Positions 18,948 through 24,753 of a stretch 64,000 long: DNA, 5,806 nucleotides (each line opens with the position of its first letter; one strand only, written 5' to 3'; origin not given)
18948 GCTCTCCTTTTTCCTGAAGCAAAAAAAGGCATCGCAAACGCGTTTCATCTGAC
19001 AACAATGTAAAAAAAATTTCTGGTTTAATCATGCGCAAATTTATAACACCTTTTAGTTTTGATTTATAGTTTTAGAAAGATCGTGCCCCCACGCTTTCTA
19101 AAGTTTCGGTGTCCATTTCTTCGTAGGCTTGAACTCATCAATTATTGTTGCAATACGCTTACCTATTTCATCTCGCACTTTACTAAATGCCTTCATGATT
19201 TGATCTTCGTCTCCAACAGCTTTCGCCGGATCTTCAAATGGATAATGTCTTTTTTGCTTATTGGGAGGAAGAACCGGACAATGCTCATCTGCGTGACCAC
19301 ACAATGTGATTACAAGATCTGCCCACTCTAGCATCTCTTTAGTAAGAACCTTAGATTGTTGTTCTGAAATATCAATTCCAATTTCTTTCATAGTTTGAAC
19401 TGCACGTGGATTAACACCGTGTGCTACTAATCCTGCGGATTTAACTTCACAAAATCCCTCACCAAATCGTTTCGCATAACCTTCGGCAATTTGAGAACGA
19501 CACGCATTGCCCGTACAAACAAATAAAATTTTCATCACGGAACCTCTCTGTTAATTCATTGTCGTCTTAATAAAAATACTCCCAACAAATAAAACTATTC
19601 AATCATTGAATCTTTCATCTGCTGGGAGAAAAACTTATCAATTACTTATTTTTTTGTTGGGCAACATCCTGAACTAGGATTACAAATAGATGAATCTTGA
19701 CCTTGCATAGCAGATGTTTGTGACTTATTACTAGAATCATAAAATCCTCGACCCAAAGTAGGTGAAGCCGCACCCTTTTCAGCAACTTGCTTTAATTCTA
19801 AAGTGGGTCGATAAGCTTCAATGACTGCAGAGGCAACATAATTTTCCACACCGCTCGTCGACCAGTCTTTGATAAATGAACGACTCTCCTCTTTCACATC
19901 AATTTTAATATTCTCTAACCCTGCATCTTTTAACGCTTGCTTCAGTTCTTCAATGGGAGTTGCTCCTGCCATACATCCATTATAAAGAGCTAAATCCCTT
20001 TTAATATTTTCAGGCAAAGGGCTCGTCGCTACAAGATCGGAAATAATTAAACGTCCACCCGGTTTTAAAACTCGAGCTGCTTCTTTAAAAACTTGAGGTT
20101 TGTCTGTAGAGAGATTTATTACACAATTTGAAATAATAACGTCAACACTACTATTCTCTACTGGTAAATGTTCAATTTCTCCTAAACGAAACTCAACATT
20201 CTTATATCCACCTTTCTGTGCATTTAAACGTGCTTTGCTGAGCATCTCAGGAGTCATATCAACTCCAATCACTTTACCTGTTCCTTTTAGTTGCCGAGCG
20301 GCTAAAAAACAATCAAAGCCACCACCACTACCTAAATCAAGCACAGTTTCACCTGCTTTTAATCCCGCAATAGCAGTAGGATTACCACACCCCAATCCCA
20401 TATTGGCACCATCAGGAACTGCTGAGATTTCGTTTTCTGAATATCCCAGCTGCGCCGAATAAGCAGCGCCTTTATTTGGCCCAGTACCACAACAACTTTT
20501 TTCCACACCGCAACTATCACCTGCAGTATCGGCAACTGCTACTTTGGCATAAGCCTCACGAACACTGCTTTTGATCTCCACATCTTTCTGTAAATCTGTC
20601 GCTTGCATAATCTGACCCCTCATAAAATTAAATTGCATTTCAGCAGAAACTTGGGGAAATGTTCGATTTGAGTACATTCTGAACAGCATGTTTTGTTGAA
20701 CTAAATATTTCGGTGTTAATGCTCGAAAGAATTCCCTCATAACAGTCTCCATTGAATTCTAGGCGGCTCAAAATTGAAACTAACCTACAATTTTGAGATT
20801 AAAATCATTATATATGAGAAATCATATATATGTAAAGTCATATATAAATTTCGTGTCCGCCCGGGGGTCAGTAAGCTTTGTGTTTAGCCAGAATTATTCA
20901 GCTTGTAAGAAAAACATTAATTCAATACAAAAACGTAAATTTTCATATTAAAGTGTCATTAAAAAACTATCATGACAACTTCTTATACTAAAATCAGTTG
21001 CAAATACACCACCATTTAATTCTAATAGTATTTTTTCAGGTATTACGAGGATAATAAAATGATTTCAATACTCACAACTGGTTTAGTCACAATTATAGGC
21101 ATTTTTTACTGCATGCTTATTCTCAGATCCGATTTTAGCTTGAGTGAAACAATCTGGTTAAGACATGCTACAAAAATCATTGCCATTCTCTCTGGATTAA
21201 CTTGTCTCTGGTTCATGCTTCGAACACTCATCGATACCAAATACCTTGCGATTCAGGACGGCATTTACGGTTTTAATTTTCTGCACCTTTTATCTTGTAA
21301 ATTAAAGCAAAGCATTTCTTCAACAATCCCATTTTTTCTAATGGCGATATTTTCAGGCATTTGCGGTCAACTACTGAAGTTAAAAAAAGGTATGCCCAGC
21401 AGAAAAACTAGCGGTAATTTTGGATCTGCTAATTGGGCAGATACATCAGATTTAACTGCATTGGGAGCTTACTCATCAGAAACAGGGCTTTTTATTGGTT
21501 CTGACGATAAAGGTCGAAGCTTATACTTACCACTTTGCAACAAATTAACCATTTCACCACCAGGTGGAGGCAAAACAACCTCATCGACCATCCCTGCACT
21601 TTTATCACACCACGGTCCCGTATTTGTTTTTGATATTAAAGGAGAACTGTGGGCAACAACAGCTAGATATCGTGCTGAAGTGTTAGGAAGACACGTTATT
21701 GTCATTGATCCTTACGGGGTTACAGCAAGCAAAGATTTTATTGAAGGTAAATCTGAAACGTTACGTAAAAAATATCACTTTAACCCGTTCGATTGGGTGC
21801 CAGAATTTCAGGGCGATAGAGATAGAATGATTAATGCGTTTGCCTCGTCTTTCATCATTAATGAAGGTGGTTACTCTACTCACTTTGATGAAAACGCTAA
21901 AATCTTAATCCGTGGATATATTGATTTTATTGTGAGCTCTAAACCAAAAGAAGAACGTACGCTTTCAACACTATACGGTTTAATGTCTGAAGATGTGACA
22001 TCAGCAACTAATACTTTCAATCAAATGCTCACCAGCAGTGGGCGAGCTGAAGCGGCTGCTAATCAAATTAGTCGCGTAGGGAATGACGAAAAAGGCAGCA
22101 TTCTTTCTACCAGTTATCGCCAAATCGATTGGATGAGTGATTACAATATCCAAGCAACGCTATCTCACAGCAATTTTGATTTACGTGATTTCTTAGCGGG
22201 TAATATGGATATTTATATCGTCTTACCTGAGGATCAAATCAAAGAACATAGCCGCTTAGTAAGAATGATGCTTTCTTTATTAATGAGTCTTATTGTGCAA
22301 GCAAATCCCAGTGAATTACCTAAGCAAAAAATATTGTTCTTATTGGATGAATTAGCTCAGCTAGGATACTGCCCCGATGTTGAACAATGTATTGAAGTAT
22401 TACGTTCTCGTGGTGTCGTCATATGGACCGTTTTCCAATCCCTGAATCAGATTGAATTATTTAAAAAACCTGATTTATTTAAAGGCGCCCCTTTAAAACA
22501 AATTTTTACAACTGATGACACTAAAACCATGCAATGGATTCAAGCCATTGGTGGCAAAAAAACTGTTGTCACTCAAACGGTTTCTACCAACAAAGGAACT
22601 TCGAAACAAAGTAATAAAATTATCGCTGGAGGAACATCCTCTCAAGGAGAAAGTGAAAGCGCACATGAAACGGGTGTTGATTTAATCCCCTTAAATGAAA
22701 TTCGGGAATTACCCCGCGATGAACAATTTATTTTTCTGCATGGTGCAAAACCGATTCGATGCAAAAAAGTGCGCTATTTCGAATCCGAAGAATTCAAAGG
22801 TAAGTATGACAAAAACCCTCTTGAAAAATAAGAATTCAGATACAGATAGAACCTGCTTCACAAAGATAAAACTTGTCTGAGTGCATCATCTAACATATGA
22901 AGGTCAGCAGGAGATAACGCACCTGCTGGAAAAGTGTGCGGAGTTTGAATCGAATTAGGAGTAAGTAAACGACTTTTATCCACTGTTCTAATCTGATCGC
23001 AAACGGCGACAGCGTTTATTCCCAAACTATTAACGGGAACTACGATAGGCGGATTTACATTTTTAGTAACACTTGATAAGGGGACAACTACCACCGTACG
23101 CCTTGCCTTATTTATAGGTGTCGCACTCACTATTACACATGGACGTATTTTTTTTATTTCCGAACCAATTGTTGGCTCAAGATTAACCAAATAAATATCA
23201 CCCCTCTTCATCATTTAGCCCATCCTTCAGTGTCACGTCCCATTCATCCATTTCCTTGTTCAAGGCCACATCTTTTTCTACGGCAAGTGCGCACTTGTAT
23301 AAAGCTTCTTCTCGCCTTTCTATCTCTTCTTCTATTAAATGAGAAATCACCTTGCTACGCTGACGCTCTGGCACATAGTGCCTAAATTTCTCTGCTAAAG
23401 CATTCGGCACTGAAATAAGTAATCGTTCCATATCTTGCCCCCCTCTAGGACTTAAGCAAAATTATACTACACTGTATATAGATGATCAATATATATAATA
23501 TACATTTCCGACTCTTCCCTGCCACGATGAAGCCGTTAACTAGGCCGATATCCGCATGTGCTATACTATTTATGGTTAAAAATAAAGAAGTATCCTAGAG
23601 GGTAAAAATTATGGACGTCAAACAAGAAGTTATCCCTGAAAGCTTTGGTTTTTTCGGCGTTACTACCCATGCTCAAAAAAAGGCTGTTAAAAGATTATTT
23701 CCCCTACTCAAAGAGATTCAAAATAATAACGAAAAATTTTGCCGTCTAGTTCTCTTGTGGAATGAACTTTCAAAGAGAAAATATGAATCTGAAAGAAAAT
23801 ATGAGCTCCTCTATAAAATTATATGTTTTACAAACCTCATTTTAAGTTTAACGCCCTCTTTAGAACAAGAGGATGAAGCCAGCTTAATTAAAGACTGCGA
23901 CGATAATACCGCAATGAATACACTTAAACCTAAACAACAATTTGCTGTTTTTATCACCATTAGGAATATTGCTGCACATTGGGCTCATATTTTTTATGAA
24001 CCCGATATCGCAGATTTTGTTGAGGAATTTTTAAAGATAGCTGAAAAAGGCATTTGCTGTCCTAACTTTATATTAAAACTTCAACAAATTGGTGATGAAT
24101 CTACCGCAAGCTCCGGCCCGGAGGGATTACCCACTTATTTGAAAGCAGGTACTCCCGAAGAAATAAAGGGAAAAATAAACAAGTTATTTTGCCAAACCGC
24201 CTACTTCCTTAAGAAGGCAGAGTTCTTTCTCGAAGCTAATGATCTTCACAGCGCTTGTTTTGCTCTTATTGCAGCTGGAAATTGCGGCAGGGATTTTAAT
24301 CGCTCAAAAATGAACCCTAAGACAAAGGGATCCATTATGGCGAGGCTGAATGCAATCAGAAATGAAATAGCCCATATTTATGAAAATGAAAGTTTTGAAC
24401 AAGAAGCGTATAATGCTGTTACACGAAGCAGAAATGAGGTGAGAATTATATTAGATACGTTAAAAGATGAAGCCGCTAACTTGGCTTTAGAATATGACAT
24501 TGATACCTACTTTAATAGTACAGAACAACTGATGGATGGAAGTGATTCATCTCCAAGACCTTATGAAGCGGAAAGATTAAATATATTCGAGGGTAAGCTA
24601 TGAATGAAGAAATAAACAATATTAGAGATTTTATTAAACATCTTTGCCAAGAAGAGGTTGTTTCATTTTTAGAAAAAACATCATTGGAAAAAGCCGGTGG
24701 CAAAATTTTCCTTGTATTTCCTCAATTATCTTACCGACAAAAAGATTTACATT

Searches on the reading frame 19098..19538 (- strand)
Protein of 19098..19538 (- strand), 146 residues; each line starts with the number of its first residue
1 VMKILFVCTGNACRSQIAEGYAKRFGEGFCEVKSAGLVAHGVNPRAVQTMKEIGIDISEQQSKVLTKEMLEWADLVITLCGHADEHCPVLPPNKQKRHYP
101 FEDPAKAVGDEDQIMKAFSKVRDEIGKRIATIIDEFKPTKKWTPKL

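Call 68: search_protein_families(library=pfam, proteins=[window:19098-19538:-], max_evalue=0.01)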
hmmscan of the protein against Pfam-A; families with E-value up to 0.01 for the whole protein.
window:19098-19538:- (146 aa): 1 family
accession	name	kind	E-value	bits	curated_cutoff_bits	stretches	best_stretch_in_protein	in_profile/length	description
PF01451.26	LMWPc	-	4.7e-21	76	23.2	1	4-129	1-140/144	Low molecular weight phosphotyrosine protein phosphatase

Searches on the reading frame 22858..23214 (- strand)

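Call 31: search_protein_families(library=pfam, proteins=[window:22858-23214:-], max_evalue=0.01)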
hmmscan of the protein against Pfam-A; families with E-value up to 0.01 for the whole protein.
window:22858-23214:- (118 aa): 1 family
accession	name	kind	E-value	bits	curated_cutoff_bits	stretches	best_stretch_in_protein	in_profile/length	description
PF02452.23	PemK_toxin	-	4.5e-25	88.4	23.1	1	3-116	1-109/109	PemK-like, MazF-like toxin of type II toxin-antitoxin system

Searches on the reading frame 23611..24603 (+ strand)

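Call 24: search_protein_families(library=pfam, proteins=[window:23611-24603:+], max_evalue=0.001)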
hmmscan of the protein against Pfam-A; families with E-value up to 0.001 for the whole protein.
window:23611-24603:+ (330 aa): 1 family
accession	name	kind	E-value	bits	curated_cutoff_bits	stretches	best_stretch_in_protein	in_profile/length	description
PF18730.6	HEPN_Cthe2314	-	0.00085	19.8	27.1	0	241-293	109-157/174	Cthe_2314-like HEPN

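Call 42: search_protein_families(library=pfam, proteins=[window:23611-24603:+], max_evalue=0.01)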
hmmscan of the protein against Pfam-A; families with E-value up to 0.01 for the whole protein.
window:23611-24603:+ (330 aa): 1 family
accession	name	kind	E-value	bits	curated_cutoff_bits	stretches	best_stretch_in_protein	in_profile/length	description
PF18730.6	HEPN_Cthe2314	-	0.00085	19.8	27.1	0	241-293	109-157/174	Cthe_2314-like HEPN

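Call 80: search_protein_families(library=padloc, proteins=[window:23611-24603:+], max_evalue=0.01)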
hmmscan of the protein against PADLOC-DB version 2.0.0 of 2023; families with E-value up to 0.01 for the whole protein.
window:23611-24603:+ (330 aa): 0 families
